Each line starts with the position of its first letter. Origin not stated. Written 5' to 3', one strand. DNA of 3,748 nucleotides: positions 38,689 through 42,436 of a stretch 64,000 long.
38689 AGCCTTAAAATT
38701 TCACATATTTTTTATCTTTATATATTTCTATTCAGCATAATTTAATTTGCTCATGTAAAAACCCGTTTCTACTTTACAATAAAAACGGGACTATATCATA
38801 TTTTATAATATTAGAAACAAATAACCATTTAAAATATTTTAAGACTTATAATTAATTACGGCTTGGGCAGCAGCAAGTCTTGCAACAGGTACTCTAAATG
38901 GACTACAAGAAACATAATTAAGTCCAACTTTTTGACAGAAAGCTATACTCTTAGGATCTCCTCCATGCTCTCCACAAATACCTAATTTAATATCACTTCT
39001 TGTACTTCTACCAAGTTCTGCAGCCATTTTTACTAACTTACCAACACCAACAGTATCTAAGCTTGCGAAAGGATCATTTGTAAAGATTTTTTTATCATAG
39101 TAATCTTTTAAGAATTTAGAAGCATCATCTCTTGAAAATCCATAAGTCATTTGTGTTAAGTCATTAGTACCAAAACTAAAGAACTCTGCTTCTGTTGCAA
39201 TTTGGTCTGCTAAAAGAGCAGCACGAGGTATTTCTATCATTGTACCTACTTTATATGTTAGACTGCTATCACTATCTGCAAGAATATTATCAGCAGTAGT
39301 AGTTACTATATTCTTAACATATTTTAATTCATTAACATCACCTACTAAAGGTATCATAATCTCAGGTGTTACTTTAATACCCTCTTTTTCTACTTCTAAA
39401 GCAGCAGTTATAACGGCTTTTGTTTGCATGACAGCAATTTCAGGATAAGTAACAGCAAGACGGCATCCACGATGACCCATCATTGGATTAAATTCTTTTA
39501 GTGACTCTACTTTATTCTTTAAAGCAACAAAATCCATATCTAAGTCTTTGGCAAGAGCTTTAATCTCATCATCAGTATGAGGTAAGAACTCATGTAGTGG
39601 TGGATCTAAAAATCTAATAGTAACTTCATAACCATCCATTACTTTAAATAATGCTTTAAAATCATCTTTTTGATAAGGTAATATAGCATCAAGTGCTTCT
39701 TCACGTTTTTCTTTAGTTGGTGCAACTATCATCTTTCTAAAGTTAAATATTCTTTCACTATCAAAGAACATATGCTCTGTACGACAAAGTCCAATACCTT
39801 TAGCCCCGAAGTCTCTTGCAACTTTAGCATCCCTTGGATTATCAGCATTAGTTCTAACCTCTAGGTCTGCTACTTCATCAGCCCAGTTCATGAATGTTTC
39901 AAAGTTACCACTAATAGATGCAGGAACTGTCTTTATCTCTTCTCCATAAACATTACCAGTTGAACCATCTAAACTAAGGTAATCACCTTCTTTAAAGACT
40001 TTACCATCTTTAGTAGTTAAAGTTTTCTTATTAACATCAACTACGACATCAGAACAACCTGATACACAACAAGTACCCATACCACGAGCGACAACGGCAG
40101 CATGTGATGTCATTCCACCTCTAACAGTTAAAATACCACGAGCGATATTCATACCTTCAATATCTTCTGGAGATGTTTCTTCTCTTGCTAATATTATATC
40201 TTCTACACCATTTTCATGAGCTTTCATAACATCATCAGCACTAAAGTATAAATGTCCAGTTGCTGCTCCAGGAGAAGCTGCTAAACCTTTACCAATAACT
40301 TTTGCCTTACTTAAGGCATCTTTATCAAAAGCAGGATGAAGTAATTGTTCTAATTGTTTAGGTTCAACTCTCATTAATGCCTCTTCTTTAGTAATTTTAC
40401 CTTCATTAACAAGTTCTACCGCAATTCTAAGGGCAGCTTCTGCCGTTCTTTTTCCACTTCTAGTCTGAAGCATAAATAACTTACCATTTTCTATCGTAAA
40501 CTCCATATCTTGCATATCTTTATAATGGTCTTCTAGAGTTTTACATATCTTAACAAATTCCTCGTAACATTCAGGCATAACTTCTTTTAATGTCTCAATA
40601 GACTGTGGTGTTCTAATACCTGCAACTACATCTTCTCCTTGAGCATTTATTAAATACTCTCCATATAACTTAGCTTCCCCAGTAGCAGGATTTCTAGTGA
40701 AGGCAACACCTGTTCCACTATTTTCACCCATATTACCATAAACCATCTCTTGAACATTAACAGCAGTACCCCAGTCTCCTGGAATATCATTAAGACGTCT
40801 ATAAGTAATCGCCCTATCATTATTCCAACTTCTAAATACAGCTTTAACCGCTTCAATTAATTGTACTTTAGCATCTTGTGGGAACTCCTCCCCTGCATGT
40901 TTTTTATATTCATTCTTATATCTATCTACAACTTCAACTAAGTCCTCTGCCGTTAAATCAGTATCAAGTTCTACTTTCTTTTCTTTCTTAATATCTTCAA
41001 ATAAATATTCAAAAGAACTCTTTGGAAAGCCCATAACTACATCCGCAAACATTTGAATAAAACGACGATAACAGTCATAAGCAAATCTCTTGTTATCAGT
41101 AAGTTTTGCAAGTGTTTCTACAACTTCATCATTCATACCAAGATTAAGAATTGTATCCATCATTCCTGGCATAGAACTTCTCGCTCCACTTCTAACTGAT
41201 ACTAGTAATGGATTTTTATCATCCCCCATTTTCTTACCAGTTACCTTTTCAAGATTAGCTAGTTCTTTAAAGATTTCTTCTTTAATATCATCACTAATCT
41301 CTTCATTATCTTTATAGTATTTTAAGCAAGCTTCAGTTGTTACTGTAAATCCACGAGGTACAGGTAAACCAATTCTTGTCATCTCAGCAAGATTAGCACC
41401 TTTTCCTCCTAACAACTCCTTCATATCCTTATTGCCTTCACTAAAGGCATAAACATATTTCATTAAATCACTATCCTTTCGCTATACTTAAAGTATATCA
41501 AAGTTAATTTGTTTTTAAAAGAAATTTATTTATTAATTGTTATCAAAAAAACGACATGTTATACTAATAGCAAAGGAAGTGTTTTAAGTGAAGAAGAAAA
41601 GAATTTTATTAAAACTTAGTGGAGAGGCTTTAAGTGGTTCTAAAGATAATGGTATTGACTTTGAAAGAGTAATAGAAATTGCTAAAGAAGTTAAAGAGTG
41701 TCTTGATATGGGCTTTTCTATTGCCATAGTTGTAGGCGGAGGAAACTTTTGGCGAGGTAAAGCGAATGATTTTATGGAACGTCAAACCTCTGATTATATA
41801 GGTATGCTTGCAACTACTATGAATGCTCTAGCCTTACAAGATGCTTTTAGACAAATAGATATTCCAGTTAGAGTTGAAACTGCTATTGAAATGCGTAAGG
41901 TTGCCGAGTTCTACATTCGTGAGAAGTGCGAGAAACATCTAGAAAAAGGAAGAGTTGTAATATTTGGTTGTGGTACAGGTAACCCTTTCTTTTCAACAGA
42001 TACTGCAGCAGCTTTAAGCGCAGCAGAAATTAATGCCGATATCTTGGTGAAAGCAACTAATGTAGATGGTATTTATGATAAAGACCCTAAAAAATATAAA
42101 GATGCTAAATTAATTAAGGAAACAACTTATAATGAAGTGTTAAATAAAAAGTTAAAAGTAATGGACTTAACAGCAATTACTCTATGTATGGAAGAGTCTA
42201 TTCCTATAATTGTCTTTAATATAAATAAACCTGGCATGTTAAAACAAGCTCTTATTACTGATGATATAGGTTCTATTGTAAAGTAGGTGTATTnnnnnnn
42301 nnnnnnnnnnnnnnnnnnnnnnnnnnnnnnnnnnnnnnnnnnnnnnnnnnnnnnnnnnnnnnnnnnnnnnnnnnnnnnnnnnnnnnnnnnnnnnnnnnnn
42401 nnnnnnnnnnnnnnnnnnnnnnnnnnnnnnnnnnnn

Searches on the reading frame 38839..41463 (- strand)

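Call 24: search_protein_families(library=pfam, proteins=[window:38839-41463:-], max_evalue=0.001)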
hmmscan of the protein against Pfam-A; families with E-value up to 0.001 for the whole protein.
window:38839-41463:- (874 aa): 3 families
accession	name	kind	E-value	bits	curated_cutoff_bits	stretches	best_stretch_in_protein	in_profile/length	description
PF02896.24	PEP-utilizers_C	-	5e-78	262.7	22.8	1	519-868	5-291/293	PEP-utilising enzyme, PEP-binding domain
PF01326.24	PPDK_N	-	1.6e-61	208.8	27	2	16-293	2-224/328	Pyruvate phosphate dikinase, AMP/ATP-binding domain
PF00391.29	PEP-utilizers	-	9.6e-23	80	23.1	1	421-503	3-72/72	PEP-utilising enzyme, mobile domain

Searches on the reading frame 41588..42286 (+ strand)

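Call 54: search_protein_families(library=pfam, proteins=[window:41588-42286:+], max_evalue=0.001)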
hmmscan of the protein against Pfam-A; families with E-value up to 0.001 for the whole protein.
window:41588-42286:+ (232 aa): 1 family
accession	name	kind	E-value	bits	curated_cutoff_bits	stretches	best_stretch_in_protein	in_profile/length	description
PF00696.33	AA_kinase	-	1.9e-39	136.2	24.9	1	4-211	1-234/234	Amino acid kinase family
